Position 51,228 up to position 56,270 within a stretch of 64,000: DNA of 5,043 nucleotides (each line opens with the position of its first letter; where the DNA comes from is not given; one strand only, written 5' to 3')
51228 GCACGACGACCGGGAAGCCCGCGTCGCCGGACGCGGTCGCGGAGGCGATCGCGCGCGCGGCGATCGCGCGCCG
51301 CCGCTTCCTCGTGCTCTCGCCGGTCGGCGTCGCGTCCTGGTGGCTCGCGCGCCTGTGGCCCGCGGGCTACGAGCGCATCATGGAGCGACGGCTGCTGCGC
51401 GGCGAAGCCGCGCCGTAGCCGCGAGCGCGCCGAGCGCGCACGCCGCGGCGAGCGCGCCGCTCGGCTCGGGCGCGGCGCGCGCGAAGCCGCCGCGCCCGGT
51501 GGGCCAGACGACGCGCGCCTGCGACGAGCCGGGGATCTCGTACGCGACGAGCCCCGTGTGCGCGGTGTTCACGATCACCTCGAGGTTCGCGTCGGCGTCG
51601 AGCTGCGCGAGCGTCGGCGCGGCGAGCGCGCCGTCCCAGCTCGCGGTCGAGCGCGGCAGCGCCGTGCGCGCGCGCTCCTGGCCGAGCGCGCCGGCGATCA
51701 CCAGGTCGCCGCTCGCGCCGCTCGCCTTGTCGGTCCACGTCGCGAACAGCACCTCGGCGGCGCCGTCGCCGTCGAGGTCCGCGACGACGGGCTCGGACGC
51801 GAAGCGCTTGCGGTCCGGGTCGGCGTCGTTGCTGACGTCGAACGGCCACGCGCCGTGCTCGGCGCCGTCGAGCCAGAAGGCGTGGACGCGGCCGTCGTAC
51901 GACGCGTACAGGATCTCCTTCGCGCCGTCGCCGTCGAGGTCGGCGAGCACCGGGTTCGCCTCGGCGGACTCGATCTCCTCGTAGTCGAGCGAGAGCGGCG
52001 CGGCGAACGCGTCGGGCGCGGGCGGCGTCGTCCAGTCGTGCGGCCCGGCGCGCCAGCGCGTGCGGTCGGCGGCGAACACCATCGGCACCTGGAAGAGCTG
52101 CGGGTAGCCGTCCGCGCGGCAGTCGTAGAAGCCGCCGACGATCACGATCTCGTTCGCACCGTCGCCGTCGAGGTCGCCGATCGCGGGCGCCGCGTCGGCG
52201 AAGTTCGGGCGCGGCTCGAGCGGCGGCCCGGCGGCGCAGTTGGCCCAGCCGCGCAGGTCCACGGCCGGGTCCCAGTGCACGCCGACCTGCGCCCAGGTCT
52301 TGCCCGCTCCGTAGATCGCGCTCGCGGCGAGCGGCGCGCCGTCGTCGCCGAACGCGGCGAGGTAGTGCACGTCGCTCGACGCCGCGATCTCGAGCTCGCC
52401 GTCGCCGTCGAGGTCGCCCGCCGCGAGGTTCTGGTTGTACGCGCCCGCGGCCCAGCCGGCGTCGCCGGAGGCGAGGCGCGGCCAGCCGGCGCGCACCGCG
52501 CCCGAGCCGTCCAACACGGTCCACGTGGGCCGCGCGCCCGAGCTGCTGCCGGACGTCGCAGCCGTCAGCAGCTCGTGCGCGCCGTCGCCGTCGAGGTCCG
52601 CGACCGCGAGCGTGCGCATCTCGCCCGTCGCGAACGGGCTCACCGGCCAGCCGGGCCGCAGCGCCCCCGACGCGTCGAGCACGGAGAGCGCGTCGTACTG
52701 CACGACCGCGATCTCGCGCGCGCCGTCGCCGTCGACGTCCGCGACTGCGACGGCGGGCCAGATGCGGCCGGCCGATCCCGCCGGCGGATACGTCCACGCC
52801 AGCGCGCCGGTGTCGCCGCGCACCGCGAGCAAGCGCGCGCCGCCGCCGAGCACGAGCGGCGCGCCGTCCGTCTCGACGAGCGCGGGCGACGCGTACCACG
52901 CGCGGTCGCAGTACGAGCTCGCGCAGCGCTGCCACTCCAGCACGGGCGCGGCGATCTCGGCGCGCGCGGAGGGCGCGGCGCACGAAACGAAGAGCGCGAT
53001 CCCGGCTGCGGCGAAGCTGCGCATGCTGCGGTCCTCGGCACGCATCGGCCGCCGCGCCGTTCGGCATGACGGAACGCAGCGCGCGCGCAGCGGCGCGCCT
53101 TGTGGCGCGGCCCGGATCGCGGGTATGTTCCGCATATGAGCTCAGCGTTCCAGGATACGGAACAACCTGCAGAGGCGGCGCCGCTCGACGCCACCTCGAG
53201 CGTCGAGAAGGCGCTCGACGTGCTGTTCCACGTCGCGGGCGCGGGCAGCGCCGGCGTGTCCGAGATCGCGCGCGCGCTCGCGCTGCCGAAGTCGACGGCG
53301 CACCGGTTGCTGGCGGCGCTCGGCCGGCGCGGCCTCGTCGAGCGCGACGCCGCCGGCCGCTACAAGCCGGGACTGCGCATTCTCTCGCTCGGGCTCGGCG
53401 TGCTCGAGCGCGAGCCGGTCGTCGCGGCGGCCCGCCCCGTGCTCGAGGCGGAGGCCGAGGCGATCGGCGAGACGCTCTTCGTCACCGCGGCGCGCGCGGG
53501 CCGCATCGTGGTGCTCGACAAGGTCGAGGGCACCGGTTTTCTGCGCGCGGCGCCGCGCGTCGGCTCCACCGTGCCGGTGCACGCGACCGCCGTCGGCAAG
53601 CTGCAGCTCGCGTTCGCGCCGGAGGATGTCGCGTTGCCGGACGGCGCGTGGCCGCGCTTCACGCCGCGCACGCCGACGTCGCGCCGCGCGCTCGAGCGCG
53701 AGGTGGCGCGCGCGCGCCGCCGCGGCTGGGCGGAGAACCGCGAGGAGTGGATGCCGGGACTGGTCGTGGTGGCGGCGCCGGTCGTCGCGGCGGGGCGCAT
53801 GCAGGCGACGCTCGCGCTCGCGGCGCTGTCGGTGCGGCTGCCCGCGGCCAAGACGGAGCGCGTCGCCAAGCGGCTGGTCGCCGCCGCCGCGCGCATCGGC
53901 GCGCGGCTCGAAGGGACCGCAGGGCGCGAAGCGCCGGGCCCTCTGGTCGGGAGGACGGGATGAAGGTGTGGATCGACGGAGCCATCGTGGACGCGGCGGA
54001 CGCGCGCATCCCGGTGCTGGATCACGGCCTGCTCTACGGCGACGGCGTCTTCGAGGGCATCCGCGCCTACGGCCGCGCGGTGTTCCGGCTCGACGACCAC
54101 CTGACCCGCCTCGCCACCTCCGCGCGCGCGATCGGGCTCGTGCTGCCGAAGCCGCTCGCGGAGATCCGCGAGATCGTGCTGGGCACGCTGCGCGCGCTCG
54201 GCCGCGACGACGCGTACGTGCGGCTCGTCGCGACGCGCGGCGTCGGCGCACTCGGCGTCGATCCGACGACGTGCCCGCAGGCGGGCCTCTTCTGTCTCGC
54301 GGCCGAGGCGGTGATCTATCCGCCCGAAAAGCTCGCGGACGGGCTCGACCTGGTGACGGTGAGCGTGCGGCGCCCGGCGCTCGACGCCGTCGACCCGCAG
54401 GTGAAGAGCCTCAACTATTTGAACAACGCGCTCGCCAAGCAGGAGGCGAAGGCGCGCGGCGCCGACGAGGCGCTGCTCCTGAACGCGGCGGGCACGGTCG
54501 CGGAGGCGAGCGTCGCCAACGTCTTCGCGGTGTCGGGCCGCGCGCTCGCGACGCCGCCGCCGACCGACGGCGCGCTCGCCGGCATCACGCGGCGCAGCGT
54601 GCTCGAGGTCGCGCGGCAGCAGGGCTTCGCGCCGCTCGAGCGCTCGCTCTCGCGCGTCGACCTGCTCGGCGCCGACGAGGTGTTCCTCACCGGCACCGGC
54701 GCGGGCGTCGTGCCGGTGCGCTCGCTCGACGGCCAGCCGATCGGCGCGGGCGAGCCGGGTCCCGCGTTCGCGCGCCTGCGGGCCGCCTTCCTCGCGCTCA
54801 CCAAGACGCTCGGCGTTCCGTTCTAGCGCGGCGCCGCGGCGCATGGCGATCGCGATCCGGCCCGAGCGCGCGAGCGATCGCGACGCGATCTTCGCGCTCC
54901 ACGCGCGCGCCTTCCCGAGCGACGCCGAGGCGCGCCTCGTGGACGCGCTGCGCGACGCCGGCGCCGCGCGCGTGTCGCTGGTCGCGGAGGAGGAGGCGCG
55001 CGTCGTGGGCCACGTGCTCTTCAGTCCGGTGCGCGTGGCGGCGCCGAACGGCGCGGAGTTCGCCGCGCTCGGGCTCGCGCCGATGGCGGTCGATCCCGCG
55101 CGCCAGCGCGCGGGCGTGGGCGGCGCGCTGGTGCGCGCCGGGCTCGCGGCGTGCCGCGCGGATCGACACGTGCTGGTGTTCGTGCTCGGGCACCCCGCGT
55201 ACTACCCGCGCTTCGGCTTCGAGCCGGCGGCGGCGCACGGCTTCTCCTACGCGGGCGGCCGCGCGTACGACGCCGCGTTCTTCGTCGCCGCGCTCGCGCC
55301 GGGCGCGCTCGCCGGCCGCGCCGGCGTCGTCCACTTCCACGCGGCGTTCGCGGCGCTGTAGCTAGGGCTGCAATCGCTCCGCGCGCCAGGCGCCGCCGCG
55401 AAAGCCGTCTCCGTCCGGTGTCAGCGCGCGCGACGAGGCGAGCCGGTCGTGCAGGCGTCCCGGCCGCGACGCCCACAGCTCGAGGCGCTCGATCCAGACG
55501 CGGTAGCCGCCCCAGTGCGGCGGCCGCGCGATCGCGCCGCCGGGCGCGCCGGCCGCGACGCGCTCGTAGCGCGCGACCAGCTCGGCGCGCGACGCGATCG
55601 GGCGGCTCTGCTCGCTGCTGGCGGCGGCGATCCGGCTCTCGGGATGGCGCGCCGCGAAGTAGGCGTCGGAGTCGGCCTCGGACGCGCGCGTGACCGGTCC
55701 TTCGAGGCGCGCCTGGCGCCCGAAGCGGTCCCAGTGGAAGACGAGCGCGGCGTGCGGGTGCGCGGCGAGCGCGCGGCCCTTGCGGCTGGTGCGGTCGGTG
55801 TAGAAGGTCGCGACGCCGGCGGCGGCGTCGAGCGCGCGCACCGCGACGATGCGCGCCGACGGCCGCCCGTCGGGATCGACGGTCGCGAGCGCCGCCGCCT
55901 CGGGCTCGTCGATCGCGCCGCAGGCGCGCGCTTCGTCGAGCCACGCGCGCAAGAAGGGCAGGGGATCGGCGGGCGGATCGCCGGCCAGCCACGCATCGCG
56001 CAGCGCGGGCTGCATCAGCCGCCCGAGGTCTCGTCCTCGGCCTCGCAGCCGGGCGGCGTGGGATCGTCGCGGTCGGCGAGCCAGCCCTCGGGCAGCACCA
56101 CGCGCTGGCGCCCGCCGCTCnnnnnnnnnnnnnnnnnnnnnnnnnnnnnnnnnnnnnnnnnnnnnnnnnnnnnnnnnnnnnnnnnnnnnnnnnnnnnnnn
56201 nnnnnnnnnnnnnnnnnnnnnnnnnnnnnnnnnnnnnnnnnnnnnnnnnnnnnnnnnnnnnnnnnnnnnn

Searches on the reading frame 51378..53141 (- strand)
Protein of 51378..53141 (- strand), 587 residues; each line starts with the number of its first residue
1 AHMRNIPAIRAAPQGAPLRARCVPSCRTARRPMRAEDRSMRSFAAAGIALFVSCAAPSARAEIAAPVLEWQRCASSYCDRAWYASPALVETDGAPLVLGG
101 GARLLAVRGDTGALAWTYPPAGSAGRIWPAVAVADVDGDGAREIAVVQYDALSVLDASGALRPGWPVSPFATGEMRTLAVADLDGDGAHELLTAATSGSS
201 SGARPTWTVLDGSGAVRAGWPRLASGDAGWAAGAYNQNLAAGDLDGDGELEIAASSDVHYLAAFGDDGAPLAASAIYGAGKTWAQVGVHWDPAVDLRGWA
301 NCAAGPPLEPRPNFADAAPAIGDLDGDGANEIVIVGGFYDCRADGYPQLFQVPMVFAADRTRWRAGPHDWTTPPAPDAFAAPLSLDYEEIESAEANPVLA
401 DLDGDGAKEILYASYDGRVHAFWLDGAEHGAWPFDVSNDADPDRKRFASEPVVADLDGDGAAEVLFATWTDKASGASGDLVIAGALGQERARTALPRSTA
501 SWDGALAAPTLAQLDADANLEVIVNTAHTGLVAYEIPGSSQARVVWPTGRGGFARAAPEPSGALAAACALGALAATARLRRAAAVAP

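Call 12: search_protein_families(library=pfam, proteins=[window:51378-53141:-], max_evalue=0.001)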
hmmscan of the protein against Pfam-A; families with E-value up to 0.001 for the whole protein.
window:51378-53141:- (587 aa): 6 families
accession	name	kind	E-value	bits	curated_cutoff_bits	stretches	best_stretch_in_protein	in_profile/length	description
PF13517.12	FG-GAP_3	-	3.5e-23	82.4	26.9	3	401-465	1-60/61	FG-GAP-like repeat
PF01839.29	FG-GAP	-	9.7e-13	48.1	22.1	0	177-202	4-32/37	FG-GAP repeat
PF14783.12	BBS2_Mid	-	0.00025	21.6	27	0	399-422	4-27/108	Ciliary BBSome complex subunit 2, middle region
PF16743.10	PliI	-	0.00037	20.6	27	0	501-534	54-87/123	Periplasmic lysozyme inhibitor of I-type lysozyme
PF25292.1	Beta-prop_CGLA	-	0.0004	20.4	26.8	0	400-437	37-72/316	Lambda-carrageenase beta-propeller domain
PF23727.1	Beta-prop_FAM234A_B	-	0.00044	19.3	26.4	0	92-151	90-151/467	FAM234A/B beta-propeller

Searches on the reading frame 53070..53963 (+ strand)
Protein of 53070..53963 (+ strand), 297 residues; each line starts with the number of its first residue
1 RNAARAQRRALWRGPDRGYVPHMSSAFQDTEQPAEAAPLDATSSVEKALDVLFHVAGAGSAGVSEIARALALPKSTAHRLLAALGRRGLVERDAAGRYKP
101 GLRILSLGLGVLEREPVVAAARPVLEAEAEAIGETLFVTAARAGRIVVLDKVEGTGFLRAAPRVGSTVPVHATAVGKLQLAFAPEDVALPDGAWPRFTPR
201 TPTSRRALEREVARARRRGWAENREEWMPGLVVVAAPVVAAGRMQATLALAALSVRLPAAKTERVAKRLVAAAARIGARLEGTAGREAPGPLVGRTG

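Call 12: search_protein_families(library=pfam, proteins=[window:53070-53963:+], max_evalue=0.001)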
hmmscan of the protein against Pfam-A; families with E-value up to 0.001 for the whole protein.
window:53070-53963:+ (297 aa): 6 families
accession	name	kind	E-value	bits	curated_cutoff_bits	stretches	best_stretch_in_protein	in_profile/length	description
PF01614.24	IclR_C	-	3.4e-28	98.8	24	1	111-276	3-172/174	Bacterial transcriptional regulator IclR C-terminal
PF09339.16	HTH_IclR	-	9.5e-15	54.6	22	1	44-93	1-51/52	IclR helix-turn-helix domain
PF12802.13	MarR_2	-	7.8e-07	29.6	27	1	48-92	7-52/61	MarR family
PF25213.1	HVO_A0261_N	-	2.2e-06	27.9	35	1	47-99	12-62/86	HVO_A0261 N-terminal domain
PF01978.25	TrmB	-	6.9e-05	23.1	25.6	1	58-94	20-56/68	Sugar-specific transcriptional regulator TrmB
PF01047.28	MarR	-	0.0007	19.9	24.6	0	50-92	7-49/59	MarR family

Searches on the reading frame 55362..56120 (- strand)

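Call 12: search_protein_families(library=pfam, proteins=[window:55362-56120:-], max_evalue=0.001)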
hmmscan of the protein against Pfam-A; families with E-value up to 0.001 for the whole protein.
window:55362-56120:- (252 aa): 3 families
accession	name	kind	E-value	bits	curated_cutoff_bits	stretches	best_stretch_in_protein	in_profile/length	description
PF01243.27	PNPOx_N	-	1.3e-20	74.3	28.1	1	70-189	9-117/120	Pyridoxamine 5'-phosphate oxidase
PF10590.14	PNP_phzG_C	-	6.2e-11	42.5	27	1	203-252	1-42/42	Pyridoxine 5'-phosphate oxidase C-terminal dimerisation region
PF12766.13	Pyridox_oxase_2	-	3.5e-08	34.4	26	1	72-144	20-97/100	Pyridoxamine 5'-phosphate oxidase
